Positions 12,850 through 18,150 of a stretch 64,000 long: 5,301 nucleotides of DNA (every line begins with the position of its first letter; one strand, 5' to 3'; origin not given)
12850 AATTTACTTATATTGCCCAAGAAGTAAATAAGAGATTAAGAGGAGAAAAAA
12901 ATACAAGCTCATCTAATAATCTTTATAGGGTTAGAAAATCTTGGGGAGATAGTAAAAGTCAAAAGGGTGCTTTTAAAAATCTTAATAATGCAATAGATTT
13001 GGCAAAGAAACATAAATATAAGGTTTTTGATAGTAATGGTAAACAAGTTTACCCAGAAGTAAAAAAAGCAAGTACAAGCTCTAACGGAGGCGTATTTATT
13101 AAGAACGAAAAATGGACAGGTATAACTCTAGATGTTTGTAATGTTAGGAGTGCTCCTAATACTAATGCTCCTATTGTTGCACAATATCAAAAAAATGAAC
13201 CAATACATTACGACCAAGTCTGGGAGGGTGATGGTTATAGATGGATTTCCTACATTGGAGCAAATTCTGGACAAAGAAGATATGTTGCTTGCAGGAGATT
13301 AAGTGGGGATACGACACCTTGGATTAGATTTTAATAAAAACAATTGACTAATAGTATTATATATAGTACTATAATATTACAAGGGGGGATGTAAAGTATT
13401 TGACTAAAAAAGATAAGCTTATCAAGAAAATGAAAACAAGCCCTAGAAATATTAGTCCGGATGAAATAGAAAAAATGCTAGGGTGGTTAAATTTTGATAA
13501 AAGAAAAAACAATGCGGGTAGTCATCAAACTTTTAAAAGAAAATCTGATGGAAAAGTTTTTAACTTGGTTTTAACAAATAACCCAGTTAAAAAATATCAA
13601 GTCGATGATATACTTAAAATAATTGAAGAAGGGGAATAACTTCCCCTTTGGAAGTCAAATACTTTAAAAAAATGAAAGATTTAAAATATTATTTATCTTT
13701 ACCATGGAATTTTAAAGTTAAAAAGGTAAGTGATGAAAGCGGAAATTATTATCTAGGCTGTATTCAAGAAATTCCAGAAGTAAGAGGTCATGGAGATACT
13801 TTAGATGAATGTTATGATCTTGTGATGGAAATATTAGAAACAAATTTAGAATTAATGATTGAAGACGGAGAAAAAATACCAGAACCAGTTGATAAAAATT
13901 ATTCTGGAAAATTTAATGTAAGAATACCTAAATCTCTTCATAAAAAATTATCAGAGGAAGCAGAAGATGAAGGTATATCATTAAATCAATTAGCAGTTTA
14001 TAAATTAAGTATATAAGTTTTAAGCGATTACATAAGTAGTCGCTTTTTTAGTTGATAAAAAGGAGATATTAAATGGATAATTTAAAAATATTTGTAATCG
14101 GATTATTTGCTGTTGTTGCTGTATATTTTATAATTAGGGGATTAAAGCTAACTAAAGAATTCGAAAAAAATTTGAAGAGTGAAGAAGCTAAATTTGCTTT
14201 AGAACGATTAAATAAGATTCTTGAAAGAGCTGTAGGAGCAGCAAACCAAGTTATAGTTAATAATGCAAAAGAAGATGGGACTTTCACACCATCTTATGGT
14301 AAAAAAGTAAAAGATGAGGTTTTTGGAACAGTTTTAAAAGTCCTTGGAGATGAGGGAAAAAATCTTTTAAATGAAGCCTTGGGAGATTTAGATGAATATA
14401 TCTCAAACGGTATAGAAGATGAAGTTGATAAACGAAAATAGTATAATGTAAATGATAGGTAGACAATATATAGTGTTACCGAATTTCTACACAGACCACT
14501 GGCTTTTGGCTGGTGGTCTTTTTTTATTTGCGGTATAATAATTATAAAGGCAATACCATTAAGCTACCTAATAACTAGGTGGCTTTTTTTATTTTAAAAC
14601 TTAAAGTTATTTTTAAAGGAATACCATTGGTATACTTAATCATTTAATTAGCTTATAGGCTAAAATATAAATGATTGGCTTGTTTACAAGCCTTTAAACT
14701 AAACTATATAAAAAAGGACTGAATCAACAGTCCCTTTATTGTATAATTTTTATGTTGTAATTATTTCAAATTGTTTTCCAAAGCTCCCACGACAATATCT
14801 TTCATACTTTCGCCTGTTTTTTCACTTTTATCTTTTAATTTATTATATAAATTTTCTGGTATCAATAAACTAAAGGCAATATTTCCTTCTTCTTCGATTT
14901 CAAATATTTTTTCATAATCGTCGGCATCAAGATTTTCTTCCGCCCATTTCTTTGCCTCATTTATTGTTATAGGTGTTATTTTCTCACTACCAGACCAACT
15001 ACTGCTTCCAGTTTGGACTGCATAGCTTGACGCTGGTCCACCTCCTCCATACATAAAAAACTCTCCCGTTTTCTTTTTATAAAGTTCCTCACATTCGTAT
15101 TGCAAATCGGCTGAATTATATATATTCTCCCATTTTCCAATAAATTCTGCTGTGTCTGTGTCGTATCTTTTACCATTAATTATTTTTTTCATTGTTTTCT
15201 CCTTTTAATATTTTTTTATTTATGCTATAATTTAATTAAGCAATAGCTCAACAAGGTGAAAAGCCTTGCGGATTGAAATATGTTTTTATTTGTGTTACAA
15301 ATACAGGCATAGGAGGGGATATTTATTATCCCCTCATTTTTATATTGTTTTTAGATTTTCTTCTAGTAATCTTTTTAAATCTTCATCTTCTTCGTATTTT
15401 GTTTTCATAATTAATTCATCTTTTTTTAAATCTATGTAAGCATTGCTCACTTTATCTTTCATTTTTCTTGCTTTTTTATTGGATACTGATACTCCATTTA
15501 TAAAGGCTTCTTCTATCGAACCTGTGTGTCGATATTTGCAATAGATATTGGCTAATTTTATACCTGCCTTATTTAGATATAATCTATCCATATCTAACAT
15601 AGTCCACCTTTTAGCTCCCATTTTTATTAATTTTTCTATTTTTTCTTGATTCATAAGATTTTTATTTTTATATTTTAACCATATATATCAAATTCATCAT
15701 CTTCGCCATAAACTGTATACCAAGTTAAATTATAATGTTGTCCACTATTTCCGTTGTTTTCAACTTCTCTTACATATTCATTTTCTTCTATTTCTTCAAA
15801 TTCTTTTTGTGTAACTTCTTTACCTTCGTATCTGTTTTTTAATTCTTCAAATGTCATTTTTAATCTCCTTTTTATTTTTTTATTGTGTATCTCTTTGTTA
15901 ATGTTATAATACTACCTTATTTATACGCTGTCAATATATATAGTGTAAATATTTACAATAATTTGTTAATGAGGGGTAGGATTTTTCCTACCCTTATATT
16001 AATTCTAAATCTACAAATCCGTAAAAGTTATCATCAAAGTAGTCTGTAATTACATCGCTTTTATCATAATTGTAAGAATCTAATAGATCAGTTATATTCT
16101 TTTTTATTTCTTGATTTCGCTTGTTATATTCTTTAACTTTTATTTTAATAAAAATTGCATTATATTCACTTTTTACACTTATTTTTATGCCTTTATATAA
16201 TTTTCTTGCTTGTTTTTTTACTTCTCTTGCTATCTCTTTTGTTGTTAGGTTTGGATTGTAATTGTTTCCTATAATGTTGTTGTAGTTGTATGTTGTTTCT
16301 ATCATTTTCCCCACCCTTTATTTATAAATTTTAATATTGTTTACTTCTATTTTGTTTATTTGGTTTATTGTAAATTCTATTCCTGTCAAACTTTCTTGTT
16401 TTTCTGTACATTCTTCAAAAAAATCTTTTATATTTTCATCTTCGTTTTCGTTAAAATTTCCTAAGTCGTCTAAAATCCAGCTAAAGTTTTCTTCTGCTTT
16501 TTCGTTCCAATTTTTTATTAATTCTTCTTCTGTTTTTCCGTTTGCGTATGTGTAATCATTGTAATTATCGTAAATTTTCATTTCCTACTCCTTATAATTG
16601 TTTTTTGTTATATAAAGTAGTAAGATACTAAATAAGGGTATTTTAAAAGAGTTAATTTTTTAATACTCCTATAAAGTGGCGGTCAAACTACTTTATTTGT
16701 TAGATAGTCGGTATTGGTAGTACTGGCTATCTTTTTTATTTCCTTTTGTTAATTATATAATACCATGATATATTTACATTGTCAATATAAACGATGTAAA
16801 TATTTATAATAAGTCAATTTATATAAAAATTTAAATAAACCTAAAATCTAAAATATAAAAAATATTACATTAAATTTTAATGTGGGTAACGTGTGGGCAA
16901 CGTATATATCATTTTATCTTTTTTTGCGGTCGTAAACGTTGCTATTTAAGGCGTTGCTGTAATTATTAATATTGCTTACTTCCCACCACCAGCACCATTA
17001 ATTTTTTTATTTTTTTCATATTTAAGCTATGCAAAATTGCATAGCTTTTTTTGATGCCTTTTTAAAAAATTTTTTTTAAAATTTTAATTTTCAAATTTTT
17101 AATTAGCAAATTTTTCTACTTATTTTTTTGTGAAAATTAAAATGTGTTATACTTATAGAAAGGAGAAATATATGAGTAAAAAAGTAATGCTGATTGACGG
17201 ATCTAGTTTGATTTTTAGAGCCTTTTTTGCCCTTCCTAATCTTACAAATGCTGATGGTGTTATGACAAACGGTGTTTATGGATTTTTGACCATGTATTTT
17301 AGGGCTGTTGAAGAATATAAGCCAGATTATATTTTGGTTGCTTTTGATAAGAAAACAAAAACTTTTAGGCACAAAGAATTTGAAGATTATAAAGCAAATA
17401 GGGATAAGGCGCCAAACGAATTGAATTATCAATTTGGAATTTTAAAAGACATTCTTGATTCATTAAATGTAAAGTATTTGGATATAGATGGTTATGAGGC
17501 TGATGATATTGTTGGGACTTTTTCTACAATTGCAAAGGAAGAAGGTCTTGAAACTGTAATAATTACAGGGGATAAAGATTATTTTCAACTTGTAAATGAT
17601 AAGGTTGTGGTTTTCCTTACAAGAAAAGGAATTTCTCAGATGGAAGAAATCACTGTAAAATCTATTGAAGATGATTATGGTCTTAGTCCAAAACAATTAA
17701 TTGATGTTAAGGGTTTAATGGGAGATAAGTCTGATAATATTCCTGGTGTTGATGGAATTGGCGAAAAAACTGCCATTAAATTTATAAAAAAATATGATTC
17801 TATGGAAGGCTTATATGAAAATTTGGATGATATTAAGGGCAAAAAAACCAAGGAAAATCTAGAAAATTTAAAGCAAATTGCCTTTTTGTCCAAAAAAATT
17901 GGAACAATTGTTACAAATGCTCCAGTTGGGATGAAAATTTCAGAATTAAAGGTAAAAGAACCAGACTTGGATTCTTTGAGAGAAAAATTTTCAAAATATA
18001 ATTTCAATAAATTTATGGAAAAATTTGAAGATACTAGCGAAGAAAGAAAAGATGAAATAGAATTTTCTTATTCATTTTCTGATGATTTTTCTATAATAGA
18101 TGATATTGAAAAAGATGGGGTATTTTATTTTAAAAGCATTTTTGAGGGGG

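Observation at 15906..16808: Duplicated 50-bp promoter-operator block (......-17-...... plus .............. palindrome) 850 bp apart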

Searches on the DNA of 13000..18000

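Call 21: search_rna_families(source=window, start=13000, end=18000, threshold=evalue, max_evalue=1)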
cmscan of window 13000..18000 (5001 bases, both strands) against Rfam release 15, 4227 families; matches with E-value up to 1: 1.
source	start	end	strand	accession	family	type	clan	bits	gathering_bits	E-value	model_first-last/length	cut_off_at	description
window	14701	14750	-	RF03485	mir-4000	Gene; miRNA;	-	23.3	58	0.26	1-54/54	no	mir-4000 microRNA precursor family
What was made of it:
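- Tried and rejected: Rfam at E <= 1 gave only a chance miRNA hit in 13-18 kb (call 21).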
